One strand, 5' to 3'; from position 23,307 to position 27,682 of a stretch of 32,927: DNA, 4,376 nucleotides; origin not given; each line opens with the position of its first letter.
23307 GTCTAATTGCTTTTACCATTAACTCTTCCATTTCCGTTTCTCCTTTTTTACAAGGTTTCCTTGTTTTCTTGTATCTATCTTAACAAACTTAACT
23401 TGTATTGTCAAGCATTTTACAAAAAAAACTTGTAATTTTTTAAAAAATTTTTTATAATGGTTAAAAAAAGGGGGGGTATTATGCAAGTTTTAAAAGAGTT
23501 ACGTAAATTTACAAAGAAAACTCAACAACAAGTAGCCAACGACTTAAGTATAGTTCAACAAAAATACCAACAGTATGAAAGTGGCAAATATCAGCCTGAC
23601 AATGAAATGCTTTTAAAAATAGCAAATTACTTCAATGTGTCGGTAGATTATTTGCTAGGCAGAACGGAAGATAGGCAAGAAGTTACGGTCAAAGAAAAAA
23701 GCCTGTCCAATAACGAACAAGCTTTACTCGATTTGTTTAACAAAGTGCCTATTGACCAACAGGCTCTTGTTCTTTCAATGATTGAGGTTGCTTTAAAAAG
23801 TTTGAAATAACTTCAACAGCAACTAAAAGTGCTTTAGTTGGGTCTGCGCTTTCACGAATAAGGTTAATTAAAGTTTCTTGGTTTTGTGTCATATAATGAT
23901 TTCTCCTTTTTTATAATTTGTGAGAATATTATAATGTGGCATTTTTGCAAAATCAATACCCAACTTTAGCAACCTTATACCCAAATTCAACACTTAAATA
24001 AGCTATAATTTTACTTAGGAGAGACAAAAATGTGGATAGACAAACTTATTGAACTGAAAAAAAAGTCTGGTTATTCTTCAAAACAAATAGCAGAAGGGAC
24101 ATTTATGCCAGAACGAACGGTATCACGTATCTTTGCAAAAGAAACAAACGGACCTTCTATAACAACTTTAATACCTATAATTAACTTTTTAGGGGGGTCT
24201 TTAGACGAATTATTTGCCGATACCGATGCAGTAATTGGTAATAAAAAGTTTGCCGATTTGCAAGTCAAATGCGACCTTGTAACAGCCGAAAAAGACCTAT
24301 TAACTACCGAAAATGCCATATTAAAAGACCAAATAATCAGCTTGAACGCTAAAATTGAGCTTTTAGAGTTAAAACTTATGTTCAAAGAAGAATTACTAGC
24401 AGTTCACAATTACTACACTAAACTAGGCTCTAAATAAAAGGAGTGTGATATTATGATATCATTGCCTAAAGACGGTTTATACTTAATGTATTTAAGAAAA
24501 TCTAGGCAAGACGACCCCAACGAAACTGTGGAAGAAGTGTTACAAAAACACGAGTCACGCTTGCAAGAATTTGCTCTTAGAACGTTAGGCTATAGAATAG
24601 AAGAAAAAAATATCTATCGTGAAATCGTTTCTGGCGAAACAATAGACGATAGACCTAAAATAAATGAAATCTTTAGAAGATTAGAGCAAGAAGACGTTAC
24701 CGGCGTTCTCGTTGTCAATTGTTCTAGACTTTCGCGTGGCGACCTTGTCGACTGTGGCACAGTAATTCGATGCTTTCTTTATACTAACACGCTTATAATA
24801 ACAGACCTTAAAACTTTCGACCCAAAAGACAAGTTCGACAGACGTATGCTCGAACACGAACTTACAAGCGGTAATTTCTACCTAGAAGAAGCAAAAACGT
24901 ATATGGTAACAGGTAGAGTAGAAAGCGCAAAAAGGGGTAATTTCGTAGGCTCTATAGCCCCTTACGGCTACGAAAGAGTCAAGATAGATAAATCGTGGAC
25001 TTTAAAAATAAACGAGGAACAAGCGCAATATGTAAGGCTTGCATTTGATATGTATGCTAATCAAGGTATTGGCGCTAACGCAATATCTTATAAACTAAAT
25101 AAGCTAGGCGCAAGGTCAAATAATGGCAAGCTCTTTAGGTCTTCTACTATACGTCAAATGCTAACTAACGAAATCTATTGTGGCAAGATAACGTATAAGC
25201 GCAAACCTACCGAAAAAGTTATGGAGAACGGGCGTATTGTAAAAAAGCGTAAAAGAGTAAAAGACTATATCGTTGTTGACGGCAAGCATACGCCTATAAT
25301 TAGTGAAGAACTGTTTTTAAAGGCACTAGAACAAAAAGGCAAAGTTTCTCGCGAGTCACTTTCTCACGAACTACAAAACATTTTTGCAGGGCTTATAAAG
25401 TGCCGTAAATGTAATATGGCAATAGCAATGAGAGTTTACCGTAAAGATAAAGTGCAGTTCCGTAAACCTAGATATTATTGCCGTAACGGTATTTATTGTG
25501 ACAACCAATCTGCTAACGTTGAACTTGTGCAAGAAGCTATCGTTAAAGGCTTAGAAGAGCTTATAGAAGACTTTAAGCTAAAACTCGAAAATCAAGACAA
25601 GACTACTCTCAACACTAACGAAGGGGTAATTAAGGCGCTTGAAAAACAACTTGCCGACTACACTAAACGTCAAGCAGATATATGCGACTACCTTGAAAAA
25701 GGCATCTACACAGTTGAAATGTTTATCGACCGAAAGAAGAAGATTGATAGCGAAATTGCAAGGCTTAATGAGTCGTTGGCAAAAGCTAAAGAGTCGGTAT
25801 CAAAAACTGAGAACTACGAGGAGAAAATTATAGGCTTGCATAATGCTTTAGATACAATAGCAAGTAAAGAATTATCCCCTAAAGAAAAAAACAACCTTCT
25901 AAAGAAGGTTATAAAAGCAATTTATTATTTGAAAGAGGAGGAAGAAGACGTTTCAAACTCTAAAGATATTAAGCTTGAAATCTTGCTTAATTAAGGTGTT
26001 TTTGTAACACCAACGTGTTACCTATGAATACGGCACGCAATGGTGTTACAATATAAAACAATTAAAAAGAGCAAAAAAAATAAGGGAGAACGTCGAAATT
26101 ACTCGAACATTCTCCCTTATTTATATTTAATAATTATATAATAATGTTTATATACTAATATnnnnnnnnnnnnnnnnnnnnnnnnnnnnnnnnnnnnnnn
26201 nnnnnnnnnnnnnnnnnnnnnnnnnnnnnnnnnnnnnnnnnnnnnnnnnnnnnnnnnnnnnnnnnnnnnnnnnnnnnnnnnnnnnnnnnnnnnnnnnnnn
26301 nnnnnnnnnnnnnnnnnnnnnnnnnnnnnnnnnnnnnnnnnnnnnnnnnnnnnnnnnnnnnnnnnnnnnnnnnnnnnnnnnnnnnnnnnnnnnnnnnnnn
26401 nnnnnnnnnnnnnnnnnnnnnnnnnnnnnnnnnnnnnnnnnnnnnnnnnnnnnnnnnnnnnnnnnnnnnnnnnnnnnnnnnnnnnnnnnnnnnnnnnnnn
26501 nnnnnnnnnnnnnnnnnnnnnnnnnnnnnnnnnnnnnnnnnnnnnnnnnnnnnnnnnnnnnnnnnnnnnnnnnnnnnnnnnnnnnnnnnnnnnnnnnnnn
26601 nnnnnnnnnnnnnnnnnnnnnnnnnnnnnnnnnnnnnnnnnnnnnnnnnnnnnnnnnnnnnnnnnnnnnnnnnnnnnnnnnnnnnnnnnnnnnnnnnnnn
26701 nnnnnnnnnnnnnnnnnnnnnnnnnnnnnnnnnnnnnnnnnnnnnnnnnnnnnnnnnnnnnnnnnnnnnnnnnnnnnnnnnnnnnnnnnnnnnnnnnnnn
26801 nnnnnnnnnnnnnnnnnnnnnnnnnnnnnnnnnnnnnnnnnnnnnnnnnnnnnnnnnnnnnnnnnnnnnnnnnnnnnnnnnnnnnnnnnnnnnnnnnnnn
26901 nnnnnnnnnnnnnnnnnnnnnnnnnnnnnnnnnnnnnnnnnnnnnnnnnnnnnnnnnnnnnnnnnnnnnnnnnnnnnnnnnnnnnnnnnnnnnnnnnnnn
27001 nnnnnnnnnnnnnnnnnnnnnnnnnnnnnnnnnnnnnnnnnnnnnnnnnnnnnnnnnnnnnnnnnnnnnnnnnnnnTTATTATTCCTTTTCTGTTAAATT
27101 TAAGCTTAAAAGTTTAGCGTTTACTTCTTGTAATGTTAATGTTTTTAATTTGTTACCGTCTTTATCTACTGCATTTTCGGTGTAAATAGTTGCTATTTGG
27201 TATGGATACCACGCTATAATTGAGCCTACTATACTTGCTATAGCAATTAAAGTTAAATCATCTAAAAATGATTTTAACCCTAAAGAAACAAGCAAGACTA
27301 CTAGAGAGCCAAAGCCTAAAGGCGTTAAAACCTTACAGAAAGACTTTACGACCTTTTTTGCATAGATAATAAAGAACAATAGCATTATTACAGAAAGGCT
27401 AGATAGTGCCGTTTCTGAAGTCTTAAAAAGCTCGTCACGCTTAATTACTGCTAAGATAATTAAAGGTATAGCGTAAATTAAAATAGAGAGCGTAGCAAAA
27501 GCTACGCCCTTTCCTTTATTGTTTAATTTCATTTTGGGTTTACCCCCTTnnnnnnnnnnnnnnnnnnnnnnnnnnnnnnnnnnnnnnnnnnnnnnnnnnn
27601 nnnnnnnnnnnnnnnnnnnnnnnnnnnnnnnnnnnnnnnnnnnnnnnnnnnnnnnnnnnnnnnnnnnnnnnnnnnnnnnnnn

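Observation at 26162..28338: The lysis slot holds a three-gene membrane-protein cassette, and no endolysin is recognisable anywhere in the genome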

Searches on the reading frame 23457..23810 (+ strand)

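Call 4: search_protein_families(library=pfam, proteins=[window:23457-23810:+], max_evalue=1)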
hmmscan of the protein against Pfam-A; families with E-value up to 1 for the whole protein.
window:23457-23810:+ (117 aa): 5 families
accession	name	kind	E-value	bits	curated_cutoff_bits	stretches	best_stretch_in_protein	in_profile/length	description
PF12844.13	HTH_19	-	5.2e-14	52.3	30.2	1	12-67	4-59/64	Helix-turn-helix domain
PF01381.28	HTH_3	-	9.9e-11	42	23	1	12-66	1-55/55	Helix-turn-helix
PF13560.12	HTH_31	-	5.5e-07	30.2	27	1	11-64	5-59/64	Helix-turn-helix domain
PF00961.24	LAGLIDADG_1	-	0.11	13.8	23.1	1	19-99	20-87/102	LAGLIDADG endonuclease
PF23100.1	DUF2096_N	-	0.18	12.7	26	1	9-68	9-69/96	DUF2096 N-terminal four-helical bundle domain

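Call 5: search_protein_families(library=phrogs, proteins=[window:23457-23810:+], max_evalue=1)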
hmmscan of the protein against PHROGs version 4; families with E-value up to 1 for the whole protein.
window:23457-23810:+ (117 aa): 33 families (the best 25 are shown)
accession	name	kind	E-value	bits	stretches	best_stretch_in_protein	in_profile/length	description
phrog_8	-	transcription regulation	8.8e-23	82.3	1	8-95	77-150/346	transcriptional regulator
phrog_4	-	transcription regulation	9.1e-13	48.9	1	9-88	138-205/400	transcriptional repressor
phrog_3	-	transcription regulation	3e-12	48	1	3-82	84-161/430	transcriptional repressor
phrog_2439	-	transcription regulation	1.6e-11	44.7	1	11-89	11-89/367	transcriptional regulator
phrog_2967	-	transcription regulation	1.6e-08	35.3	1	7-98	10-91/225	transcriptional regulator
phrog_4836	-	transcription regulation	2e-07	31.8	1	8-87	76-147/194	CII-like regulator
phrog_2328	-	transcription regulation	6.7e-07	30.1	1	13-71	21-79/128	transcriptional repressor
phrog_1994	-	DNA, RNA and nucleotide metabolism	7.3e-07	30.3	1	9-73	1-65/170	DNA binding protein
phrog_34939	-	unknown function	1.9e-06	28.7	1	12-86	14-91/280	-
phrog_7241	-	transcription regulation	2.6e-06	28.5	1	12-67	66-121/122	transcriptional regulator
phrog_3037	-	transcription regulation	2.7e-06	28.3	1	11-88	21-102/189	transcriptional repressor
phrog_7396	-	unknown function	3.3e-06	27.9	1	11-73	19-84/227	-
phrog_1373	-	transcription regulation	4e-05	24.7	1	9-79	65-135/166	transcriptional regulator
phrog_5823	-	transcription regulation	9e-05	22.8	1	12-92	11-93/404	transcriptional regulator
phrog_1124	-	transcription regulation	0.00011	22.8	1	8-61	9-61/177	transcriptional regulator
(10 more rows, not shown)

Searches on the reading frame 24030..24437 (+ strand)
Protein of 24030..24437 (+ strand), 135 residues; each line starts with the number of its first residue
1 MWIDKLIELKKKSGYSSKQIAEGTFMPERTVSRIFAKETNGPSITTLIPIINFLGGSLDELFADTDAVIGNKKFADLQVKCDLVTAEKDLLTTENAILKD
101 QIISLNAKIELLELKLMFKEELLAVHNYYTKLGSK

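Call 4: search_protein_families(library=pfam, proteins=[window:24030-24437:+], max_evalue=1)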
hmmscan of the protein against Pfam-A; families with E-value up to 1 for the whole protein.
window:24030-24437:+ (135 aa): 3 families
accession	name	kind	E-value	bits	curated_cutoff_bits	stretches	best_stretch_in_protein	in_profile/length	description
PF01381.28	HTH_3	-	7.5e-06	26.3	23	1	8-61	3-55/55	Helix-turn-helix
PF02183.23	HALZ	-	0.0032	18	28.1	1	75-109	8-42/43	Homeobox associated leucine zipper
PF13443.12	HTH_26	-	0.013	16.2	22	1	5-63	1-59/63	Cro/C1-type HTH DNA-binding domain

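Call 5: search_protein_families(library=phrogs, proteins=[window:24030-24437:+], max_evalue=1)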
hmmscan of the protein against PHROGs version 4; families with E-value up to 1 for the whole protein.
window:24030-24437:+ (135 aa): 5 families
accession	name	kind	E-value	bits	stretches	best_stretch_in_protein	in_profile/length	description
phrog_3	-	transcription regulation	1.7e-07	32.3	1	1-125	88-213/430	transcriptional repressor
phrog_8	-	transcription regulation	4e-05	24.2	1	4-90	79-235/346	transcriptional regulator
phrog_1337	-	DNA, RNA and nucleotide metabolism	0.11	12.7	1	5-84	18-101/316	DNA binding protein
phrog_6223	-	transcription regulation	0.14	13.2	1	11-43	14-46/73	transcriptional repressor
phrog_1157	-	integration and excision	0.31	11.2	1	7-43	11-47/422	transposase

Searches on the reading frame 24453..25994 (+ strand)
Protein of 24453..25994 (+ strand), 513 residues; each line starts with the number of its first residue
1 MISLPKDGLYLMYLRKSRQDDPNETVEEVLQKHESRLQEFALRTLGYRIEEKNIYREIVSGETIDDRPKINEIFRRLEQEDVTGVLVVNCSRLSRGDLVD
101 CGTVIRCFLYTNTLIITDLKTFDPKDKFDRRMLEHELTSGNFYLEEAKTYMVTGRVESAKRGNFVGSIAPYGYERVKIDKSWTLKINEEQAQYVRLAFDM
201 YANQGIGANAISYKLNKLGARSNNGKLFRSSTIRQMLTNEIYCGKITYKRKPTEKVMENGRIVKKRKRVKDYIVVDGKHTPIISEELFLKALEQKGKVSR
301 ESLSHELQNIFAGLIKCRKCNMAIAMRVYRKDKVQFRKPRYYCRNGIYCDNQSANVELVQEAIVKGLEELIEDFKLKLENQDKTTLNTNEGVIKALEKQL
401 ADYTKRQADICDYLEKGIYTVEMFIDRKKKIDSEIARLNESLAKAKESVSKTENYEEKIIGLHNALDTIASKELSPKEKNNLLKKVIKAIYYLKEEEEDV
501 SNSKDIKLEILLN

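Call 4: search_protein_families(library=pfam, proteins=[window:24453-25994:+], max_evalue=1)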
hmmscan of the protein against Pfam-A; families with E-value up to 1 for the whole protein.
window:24453-25994:+ (513 aa): 8 families
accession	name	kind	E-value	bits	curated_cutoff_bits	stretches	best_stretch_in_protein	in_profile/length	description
PF07508.19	Recombinase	-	1.1e-23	83.8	21.1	1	188-294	1-98/102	Recombinase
PF00239.26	Resolvase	-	5.8e-08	33.4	23.3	1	12-162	3-143/145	Resolvase, N terminal domain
PF13408.12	Zn_ribbon_recom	-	8.4e-05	23.3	25.3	1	310-367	1-57/58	Recombinase zinc beta ribbon domain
PF25600.1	TRIM_CC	-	0.034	14.4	30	1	350-410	23-83/142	TRIM protein coiled-coil region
PF02050.21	FliJ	-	0.04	14.6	28.4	1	383-453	4-79/123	Flagellar FliJ protein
PF22440.1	SirC_C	-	0.041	14.3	27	1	471-497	17-43/47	SirC C-terminal domain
PF20125.4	DUF6515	-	0.14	12.4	24.9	0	139-194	115-165/179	Family of unknown function (DUF6515)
PF25071.1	DUF7795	-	0.63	10.5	27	1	368-461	29-117/123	Domain of unknown function (DUF7795)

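Call 5: search_protein_families(library=phrogs, proteins=[window:24453-25994:+], max_evalue=1)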
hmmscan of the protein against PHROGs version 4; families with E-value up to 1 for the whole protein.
window:24453-25994:+ (513 aa): 11 families
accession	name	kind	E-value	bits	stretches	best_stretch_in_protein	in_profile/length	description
phrog_95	-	integration and excision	3.9e-84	284.4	1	11-504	91-567/651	integrase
phrog_28872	-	unknown function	0.00015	22.1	1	345-445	100-204/223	-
phrog_19258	-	unknown function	0.0013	18.9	1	342-452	270-384/394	-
phrog_4442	-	unknown function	0.0057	17.6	1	429-451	12-34/76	-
phrog_15852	-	unknown function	0.028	15.5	0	309-323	5-19/74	-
phrog_5412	-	unknown function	0.11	13.4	1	419-458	66-105/109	-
phrog_17686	-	unknown function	0.28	11.5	1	422-502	96-179/225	-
phrog_10574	-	tail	0.3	10.7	1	365-480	248-357/640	tail length tape measure protein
phrog_38222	-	unknown function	0.31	12.2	0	306-329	47-70/75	-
phrog_34684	-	unknown function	0.34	12.1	1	195-286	39-126/129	-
phrog_13338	-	unknown function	0.35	10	1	386-459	389-453/903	-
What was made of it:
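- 24453..25994 (+): Large serine integrase, convergent with the cassette. It marks the end of the late region. Pfam and PHROG hits (calls 4, 5).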

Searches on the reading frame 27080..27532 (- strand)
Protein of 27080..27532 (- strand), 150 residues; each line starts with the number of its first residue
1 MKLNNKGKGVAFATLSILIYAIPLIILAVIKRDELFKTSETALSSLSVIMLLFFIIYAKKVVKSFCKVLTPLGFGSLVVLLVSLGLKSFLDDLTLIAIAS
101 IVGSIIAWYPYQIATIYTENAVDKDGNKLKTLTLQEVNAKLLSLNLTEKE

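Call 4: search_protein_families(library=pfam, proteins=[window:27080-27532:-], max_evalue=1)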
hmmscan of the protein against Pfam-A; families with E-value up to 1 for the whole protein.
window:27080-27532:- (150 aa): 1 family
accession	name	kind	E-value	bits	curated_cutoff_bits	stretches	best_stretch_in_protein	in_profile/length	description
PF13398.12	Peptidase_M50B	-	0.022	14.9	26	1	36-133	90-179/201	Peptidase M50B-like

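Call 5: search_protein_families(library=phrogs, proteins=[window:27080-27532:-], max_evalue=1)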
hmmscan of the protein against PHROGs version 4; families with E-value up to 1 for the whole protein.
window:27080-27532:- (150 aa): 2 families
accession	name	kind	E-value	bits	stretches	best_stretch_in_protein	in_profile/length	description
phrog_18979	-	unknown function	0.07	14.4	1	64-118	5-60/82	-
phrog_4568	-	unknown function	0.08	13.8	1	96-132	8-41/73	-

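Call 42: search_protein_families(library=padloc, proteins=[window:27080-27532:-], max_evalue=0.1)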
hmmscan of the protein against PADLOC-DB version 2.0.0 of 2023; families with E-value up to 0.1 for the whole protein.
window:27080-27532:- (150 aa): 0 families

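Call 43: search_protein_families(library=ncbifam, proteins=[window:27080-27532:-], max_evalue=0.1)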
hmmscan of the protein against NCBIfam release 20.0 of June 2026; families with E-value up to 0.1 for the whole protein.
window:27080-27532:- (150 aa): 1 family
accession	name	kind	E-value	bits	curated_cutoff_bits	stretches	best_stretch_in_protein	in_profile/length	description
NF038013.1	AceTr_1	equivalog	0.012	15.7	50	1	4-106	54-153/176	acetate uptake transporter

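Call 84: search_dna_similar(query=window:27080-27532:-, collection=phages, mode=protein, max_evalue=0.1, max_rows=15)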
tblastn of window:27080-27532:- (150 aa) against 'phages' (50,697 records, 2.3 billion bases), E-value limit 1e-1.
No match.

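Call 86: find_homologous_proteins(query=window:27080-27532:-, max_evalue=0.01)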
Query window:27080-27532:- (150 aa): 9 proteins with E <= 0.01 among 194 candidates.
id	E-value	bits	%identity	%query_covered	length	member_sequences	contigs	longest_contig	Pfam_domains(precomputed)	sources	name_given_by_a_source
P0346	1.1e-78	280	93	100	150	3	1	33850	-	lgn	-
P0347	1.2e-72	260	84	100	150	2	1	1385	-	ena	-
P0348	1.8e-63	231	73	100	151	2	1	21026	-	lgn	-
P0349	7.6e-61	222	70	99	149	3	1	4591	-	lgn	-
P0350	3.4e-49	185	60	99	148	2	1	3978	-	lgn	-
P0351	9.6e-49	183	60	97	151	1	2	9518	-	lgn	-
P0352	1.2e-45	173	54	99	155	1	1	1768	-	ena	-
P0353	6.8e-37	145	88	55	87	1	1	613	-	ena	-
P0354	7.4e-36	141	49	91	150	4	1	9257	-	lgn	-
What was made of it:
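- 27080..27532 (-): Gene B, 150 aa. Four TM helices, N-in/C-in, with a charged C-terminal tail. Holin-like in size and shape only. Nine homologues among 5.8e9 proteins (call 86).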

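Call 93: predict_structure(alignment_id=A8)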
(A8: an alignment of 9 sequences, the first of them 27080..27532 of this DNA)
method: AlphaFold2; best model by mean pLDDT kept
length: 150 residues; sequences in the alignment: 9
mean_pLDDT: 68.7   pTM: 0.51
mean pLDDT of the five models: 68.7, 64.3, 64.2, 64.0, 63.4
residues with pLDDT >= 90: 0; 70-90: 75; 50-70: 62; < 50: 13
segments of 3 or more residues with pLDDT < 50: 39-43, 147-150
pLDDT, mean of each block of 10 residues (from residue 1): 71 82 76 54 48 63 65 65 65 72 81 82 74 77 55
secondary structure, 60 per line:
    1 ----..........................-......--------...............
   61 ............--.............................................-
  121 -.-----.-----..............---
elements in order: H5-30 H32-37 H46-72 H75-119 H134-147
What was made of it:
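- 27080..27532 (-): The AF2 model is only moderate (pLDDT 68.7, call 93).
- Tried and rejected: The model of B was only moderate (pLDDT 68.7, call 93).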

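Call 96: fold_search(model_id=the predicted structure, library=viral)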
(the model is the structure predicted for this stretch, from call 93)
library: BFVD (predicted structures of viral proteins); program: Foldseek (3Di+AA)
matches with E <= 10: 75; with E <= 0.001: 1
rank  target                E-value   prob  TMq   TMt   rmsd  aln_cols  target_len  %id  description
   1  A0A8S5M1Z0            1.1e-05  1.00  0.63  0.61   7.6       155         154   21  Uncharacterized protein [Siphoviridae sp. cttDR14]
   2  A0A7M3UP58            7.5e-01  0.14  0.20  0.13  15.9       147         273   16  SMODS and SLOG-associating 2TM effector domain-containing protein [Pyramimonas orientalis virus]
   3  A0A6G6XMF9            9.9e-01  0.33  0.32  0.26   8.5       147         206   18  (no name in the UniProt tables at hand)
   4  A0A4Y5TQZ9            9.9e-01  0.09  0.16  0.19  18.9       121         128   16  Uncharacterized protein [Klebsiella phage Marfa]
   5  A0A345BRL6            9.9e-01  0.08  0.17  0.13  22.3       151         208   15  (no name in the UniProt tables at hand)
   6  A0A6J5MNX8            1.2e+00  0.14  0.28  0.21  14.0       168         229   14  Uncharacterized protein [uncultured Caudovirales phage]
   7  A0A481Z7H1            1.5e+00  0.25  0.35  0.19   8.4       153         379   15  Uncharacterized protein [Pithovirus LCPAC202]
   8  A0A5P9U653            1.8e+00  0.12  0.23  0.24  17.8       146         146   16  (no name in the UniProt tables at hand)
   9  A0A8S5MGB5            2.0e+00  0.15  0.33  0.26  11.2       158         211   14  Internal virion protein [Podoviridae sp. ct9P15]
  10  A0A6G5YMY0            2.0e+00  0.11  0.25  0.27  18.9       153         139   16  (no name in the UniProt tables at hand)
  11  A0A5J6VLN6            2.3e+00  0.06  0.19  0.11  30.2       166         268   15  Snf7 family protein [Megaviridae environmental sample]
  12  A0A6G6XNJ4            2.8e+00  0.16  0.35  0.25   7.3       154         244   14  (no name in the UniProt tables at hand)
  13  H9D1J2                2.8e+00  0.04  0.17  0.18  16.7       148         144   19  Uncharacterized protein [Salinivibrio phage CW02]
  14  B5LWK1                3.1e+00  0.13  0.33  0.31   7.6       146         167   13  Uncharacterized protein [Feldmannia species virus]
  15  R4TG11                3.1e+00  0.08  0.28  0.11  11.0       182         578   12  (no name in the UniProt tables at hand)
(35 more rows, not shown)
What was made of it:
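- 27080..27532 (-): The single BFVD match is an uncharacterised protein of 'Siphoviridae sp. cttDR14' (call 96).
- Tried and rejected: Its fold search gave one uncharacterised phage protein and nothing annotated as a holin at significance (call 96).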

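Call 110: find_encoding_contigs(protein=P0346, flank=10000, max_places=1)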
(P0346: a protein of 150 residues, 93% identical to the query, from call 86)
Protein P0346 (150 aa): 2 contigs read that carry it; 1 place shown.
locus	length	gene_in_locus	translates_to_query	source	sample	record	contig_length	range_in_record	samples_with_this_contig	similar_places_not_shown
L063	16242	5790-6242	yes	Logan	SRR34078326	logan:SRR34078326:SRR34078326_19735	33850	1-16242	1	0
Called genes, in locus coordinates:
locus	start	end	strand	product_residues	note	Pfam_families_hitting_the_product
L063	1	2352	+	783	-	?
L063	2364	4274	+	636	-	-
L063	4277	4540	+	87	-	-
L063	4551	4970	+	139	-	-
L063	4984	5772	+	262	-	-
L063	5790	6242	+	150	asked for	-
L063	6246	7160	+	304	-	-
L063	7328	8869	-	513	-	PF00239:Resolvase, PF07508:Recombinase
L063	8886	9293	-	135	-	PF01381:HTH_3 (weak)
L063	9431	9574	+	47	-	-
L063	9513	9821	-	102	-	PF01381:HTH_3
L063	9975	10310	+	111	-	-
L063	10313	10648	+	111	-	-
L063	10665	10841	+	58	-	-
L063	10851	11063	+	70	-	PF01381:HTH_3, PF13443:HTH_26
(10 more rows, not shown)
